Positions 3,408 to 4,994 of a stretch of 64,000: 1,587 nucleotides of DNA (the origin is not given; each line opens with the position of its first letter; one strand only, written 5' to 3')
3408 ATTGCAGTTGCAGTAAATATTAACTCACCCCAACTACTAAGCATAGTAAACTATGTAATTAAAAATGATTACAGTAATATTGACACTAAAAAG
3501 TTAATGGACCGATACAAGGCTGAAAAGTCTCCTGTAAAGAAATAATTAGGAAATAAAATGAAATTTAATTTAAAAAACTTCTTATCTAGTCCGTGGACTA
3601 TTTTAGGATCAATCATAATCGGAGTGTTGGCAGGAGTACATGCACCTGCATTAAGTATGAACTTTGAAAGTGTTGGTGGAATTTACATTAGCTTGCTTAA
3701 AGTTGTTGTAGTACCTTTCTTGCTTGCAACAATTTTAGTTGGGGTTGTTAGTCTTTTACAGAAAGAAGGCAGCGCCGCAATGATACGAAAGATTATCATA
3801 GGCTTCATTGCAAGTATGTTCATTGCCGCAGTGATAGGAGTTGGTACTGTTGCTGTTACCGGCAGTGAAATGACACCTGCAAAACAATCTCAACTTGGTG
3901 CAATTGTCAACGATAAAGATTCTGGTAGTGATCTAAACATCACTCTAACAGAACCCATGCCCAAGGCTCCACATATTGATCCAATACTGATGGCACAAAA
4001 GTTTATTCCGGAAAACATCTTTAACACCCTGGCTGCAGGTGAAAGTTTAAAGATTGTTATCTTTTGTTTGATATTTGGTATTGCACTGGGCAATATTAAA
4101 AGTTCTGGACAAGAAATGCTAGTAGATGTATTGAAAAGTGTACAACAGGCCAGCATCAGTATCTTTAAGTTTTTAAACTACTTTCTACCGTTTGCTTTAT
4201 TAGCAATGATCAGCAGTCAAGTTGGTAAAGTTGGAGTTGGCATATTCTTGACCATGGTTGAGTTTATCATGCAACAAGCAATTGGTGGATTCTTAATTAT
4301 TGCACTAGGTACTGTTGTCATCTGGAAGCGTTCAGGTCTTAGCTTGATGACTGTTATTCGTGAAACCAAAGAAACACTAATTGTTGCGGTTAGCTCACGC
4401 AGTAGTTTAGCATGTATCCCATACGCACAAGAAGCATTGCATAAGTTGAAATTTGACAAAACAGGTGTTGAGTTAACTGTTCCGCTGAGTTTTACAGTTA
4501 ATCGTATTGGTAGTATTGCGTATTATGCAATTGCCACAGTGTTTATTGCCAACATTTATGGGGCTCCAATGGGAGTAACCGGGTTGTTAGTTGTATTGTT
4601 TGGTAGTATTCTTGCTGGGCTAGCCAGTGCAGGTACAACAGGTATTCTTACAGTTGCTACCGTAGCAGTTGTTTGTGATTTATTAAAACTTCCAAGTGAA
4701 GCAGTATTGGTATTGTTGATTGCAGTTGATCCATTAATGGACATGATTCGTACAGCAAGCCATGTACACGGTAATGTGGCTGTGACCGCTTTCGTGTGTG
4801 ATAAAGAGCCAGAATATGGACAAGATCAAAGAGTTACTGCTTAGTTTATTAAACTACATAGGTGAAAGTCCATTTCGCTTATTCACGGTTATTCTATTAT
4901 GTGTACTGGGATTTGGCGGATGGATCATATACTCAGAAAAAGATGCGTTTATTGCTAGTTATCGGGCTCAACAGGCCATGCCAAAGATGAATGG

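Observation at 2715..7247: Plus-strand envelope cassette: solute-binding protein, Asp/Glu-type symporter, aspartate racemase and PbpG-like DD-endopeptidase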

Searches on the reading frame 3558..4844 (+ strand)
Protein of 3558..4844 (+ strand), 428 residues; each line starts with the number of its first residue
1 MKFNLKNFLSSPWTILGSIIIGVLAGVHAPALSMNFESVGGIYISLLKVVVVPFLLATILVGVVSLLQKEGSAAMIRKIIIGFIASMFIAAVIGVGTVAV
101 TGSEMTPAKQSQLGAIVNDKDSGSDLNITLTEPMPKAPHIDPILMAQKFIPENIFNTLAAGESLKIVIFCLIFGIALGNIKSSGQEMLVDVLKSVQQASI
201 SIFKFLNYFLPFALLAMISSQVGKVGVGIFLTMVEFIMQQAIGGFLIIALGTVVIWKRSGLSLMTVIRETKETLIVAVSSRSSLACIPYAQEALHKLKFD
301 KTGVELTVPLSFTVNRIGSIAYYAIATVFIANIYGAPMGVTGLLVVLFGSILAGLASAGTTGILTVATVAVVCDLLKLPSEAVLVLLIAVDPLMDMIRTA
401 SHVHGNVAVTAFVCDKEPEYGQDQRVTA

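Call 3: search_protein_families(library=pfam, proteins=[window:3558-4844:+], max_evalue=0.01)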
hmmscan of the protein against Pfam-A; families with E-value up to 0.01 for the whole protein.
window:3558-4844:+ (428 aa): 1 family
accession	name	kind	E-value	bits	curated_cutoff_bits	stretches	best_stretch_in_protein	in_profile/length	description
PF00375.23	SDF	-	2.3e-64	218.3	27.9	1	13-413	3-384/387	Sodium:dicarboxylate symporter family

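Call 9: find_encoding_contigs(protein=window:3558-4844:+, flank=10000, max_places=6)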
Protein window:3558-4844:+ (428 aa): 24 contigs read that carry it; 6 places shown.
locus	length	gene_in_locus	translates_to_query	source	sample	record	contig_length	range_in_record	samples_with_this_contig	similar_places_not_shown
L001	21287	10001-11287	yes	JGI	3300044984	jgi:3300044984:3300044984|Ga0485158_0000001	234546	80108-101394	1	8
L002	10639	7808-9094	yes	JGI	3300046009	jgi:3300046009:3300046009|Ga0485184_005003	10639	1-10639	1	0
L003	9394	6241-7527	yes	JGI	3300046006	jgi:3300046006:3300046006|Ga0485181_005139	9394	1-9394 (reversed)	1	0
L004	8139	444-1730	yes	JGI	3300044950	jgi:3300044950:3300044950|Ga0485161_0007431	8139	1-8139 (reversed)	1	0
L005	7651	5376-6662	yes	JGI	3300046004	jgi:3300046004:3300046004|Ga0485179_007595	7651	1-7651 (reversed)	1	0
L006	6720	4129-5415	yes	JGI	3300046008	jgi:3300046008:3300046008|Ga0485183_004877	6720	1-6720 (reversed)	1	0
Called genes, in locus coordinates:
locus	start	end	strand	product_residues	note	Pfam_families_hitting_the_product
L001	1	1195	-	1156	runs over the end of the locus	-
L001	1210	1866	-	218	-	-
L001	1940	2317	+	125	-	-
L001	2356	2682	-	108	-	PF01521:Fe-S_biosyn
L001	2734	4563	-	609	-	PF00583:Acetyltransf_1 (faint)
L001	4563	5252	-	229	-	-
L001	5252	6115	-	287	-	-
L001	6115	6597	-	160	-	-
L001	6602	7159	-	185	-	PF02777:Sod_Fe_C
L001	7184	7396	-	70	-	PF01176:eIF-1a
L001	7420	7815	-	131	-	-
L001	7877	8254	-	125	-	-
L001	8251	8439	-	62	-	-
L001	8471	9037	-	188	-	PF06941:NT5C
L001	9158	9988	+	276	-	PF00497:SBP_bac_3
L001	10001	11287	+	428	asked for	PF00375:SDF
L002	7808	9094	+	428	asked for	PF00375:SDF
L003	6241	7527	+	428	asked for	PF00375:SDF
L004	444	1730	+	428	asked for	PF00375:SDF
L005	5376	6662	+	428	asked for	PF00375:SDF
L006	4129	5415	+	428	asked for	PF00375:SDF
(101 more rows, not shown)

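Call 10: search_protein_families(library=ncbifam, proteins=[window:3558-4844:+], max_evalue=0.01)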
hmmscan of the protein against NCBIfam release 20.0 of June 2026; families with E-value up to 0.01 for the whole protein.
window:3558-4844:+ (428 aa): 4 families
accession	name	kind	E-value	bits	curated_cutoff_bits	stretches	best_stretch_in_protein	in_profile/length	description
NF008440.0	PRK11283.1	equivalog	2.5e-35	122.1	638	1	9-421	6-416/437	glutamate/aspartate:proton symporter GltP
NF002461.0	PRK01663.1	subfamily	4.2e-34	118.3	513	1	15-424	13-409/428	C4-dicarboxylate transporter DctA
NF009587.0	PRK13027.1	subfamily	1.8e-31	109.5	570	1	15-418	13-404/442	C4-dicarboxylate transporter DctA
NF010151.0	PRK13628.1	equivalog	5.1e-15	55.4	308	1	15-417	20-401/407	serine/threonine transporter SstT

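Call 23: search_solved_structures(query=window:3558-4844:+, show_alignments=3)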
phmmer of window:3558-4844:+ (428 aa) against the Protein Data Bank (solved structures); distinct sequences matched with E-value up to 0.001: 41.
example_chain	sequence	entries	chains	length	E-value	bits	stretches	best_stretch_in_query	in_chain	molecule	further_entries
9bgz_A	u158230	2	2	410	8.3e-32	114.4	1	16-425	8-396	Aspartate transporter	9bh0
9bgy_A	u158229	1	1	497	1.9e-31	113.2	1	16-425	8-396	Aspartate transporter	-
4ky0_A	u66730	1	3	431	3.4e-26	95.9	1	13-423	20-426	Proton/glutamate symporter, SDF family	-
6xwn_A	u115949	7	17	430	3.6e-26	95.8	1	13-423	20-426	Proton/glutamate symporter, SDF family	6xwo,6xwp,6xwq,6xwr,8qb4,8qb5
5dwy_A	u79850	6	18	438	4.1e-26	95.6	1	13-423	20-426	Proton/glutamate symporter, SDF family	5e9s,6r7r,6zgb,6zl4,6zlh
7ngh_A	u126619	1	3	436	4.2e-26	95.6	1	13-423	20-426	Proton/glutamate symporter, SDF family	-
8afa_A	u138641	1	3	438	4e-25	92.4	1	13-423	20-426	Proton/glutamate symporter, SDF family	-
6wzb_A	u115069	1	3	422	2.2e-23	86.6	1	15-417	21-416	Glutamate transporter homolog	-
6bat_A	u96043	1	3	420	2.7e-23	86.3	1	15-416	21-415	Glutamate transporter homolog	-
7rcp_A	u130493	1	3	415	2.8e-23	86.3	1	15-415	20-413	Glutamate transporter homolog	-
3v8g_A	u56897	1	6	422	3.5e-23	86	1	15-417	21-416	sodium-coupled L-aspartate transporter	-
6x01_A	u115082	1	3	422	3.8e-23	85.9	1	15-417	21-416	Glutamate transporter homolog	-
3v8f_A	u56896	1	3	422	5.2e-23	85.4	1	15-417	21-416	sodium-coupled L-aspartate transporter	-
6wyj_A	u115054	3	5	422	7.2e-23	84.9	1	15-417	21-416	Glutamate transporter homolog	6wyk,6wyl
1xfh_A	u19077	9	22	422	7.7e-23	84.8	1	15-417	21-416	proton glutamate symport protein | 425aa long hypothetical proton glutamate symport protein | GLUTAMATE SYMPORT PROTEIN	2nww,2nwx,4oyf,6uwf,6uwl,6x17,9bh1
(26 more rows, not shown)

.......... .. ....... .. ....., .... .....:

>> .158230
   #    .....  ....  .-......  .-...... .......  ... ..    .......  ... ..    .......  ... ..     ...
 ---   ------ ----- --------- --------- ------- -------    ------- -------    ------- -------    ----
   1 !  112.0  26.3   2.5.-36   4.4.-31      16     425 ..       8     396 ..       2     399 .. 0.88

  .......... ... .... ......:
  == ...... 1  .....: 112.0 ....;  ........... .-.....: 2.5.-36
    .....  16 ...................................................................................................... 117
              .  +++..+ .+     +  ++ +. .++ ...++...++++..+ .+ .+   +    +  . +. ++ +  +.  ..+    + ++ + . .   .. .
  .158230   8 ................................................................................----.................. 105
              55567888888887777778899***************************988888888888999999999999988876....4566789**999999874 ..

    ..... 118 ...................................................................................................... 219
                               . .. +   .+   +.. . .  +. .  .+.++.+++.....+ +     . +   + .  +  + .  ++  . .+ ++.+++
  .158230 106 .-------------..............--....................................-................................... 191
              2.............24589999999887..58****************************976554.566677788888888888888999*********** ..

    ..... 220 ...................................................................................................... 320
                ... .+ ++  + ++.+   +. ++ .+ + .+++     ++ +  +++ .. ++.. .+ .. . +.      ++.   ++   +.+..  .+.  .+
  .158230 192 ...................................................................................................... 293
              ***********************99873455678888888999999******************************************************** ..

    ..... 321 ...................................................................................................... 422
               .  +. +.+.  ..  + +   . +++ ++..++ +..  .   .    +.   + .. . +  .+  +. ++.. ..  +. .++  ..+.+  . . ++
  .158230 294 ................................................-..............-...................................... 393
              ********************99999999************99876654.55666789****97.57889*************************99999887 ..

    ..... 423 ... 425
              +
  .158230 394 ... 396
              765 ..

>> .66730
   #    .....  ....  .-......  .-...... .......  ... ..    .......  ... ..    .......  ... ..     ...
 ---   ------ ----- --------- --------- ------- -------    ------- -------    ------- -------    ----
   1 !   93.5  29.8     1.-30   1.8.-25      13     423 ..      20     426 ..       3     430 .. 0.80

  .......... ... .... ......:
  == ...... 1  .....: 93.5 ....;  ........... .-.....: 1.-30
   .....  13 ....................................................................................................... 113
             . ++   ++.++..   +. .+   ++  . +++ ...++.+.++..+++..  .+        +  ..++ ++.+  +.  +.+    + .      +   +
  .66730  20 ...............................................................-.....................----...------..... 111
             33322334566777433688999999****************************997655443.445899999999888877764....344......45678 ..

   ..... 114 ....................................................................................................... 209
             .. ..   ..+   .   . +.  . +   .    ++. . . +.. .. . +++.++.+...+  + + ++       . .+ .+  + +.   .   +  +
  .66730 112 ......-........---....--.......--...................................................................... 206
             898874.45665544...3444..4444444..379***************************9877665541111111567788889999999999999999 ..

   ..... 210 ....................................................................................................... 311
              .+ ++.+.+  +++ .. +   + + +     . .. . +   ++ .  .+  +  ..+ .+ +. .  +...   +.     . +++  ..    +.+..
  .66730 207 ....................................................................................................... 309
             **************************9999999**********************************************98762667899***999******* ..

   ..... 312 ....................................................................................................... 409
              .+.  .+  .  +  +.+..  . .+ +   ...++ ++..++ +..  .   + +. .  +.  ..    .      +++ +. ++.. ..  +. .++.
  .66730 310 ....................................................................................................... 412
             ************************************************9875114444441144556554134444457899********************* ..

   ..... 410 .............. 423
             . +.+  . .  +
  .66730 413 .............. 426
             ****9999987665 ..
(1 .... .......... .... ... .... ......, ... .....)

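Call 26: search_protein_families(library=phrogs, proteins=[window:3558-4844:+], max_evalue=0.01)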
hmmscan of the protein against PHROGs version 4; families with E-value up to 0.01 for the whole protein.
window:3558-4844:+ (428 aa): 2 families
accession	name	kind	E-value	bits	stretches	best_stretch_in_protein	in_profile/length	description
phrog_16930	-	unknown function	2.2e-32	113.8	1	28-413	41-413/434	-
phrog_29909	-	unknown function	6.5e-11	43.2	1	211-413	13-214/231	-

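Call 28: search_dna_similar(query=window:3558-4841:+, collection=phages, mode=protein, max_rows=25, max_evalue=0.001)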
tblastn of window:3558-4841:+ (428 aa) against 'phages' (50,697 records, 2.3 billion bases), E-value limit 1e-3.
Records with a match: 29; places in all: 31; records where one place covers at least 80% of the query: 24.
Best place of each record, by identity: <60% 29.
By first word of the organism name: Acinetobacter 10; Salmonella 8; Bacteriophage 4; Staphylococcus 3; Escherichia 2; Enterococcus 2.
By host as written in the record: - 15; Homo sapiens 5; Salmonella enterica subsp. enterica serovar Kentucky 3; Staphylococcus aureus 3; Escherichia coli O157:H7 ATCC 43895 2; Enterococcus faecalis 1.
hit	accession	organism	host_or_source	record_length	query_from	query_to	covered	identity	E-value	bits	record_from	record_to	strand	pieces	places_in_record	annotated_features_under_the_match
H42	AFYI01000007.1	Salmonella enterica subsp. enterica serovar Infantis str. ...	Homo sapiens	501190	4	424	98%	25.1%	2e-24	112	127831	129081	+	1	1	proton/sodium-glutamate symport protein GltT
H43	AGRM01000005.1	Salmonella enterica subsp. houtenae str. ATCC BAA-1581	Homo sapiens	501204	4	424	98%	25.1%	2e-24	112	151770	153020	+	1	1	proton/sodium-glutamate symport protein GltT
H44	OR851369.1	Salmonella phage S.Kent 1-2-1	Salmonella enterica subsp. enterica ...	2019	8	424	97%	24.7%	7e-22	103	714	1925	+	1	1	record has no annotation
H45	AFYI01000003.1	Salmonella enterica subsp. enterica serovar Infantis str. ...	Homo sapiens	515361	8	424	97%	24.7%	1e-21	103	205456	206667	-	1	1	aerobic C4-dicarboxylate transport protein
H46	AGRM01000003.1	Salmonella enterica subsp. houtenae str. ATCC BAA-1581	Homo sapiens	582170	8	424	97%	24.7%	1e-21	103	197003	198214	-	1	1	aerobic C4-dicarboxylate transport protein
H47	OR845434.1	Escherichia phage ECO95 1-6-1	Escherichia coli O157:H7 ATCC 43895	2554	8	424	97%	24.5%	8e-22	103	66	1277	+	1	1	record has no annotation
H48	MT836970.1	Bacteriophage sp.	human fecal samples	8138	18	415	93%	24.8%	2e-11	72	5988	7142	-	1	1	record has no annotation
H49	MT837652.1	Bacteriophage sp.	human fecal samples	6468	6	419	97%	23.8%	2e-14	82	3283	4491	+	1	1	record has no annotation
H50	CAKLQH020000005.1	Acinetobacter phage MD-2021a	not known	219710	5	424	98%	23.0%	7e-24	110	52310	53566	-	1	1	gltP_2: glutamate/aspartate:proton symporter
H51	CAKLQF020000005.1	Acinetobacter phage MD-2021a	not known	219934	5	424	98%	23.0%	7e-24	110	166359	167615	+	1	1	gltP_2: glutamate/aspartate:proton symporter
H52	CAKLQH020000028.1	Acinetobacter phage MD-2021a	not known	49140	36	425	91%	24.7%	1e-20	100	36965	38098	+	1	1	sodium: sodium:dicarboxylate symporter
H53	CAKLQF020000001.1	Acinetobacter phage MD-2021a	not known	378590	36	425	91%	24.7%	1e-20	100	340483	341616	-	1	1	sodium: sodium:dicarboxylate symporter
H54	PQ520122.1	Enterococcus phage IME_EF3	-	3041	18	419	94%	23.8%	1e-22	106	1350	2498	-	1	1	record has no annotation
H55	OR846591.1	Enterococcus phage Efs 1-1-1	Enterococcus faecalis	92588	18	419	94%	23.8%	2e-22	105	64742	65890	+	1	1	record has no annotation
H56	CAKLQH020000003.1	Acinetobacter phage MD-2021a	not known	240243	42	427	90%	24.7%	4e-13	77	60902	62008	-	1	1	gltP_1: glutamate/aspartate:proton symporter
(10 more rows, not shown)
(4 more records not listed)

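Call 83: find_related_loci(query=A6, collection=viral_contigs, flank=6000)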
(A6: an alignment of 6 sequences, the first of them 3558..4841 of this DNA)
Query A6 (428 aa) in viral_contigs; peptide patterns used: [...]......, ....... (x = any residue, [..] = any of these).
263 stretches matched a pattern; 75 encode a relative of the query (tblastn E <= 1e-3); 75 distinct loci.
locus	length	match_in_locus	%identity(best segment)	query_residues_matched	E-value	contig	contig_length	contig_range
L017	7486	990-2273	93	1-428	0e+0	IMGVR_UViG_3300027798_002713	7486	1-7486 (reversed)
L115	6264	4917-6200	93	1-428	0e+0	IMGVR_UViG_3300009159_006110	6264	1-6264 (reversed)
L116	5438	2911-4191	93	1-427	0e+0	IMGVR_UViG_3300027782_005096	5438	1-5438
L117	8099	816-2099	92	1-428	0e+0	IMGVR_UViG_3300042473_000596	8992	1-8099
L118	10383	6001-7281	92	1-427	0e+0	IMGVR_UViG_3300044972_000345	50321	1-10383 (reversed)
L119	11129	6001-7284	92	1-428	0e+0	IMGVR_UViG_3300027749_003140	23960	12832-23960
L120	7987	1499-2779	92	1-427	0e+0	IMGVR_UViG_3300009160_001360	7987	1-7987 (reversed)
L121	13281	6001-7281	92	1-427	0e+0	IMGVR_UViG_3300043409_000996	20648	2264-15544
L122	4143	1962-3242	92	1-427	0e+0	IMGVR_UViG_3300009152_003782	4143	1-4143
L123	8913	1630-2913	91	1-428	0e+0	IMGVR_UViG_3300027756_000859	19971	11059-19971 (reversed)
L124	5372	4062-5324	92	1-421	0e+0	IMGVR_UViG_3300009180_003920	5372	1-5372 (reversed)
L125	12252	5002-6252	93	1-417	0e+0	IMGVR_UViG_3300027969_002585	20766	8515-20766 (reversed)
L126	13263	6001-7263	92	1-421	0e+0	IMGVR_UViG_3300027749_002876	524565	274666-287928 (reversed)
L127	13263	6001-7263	92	1-421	0e+0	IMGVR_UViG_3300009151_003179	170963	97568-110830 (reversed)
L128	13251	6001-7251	92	1-417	0e+0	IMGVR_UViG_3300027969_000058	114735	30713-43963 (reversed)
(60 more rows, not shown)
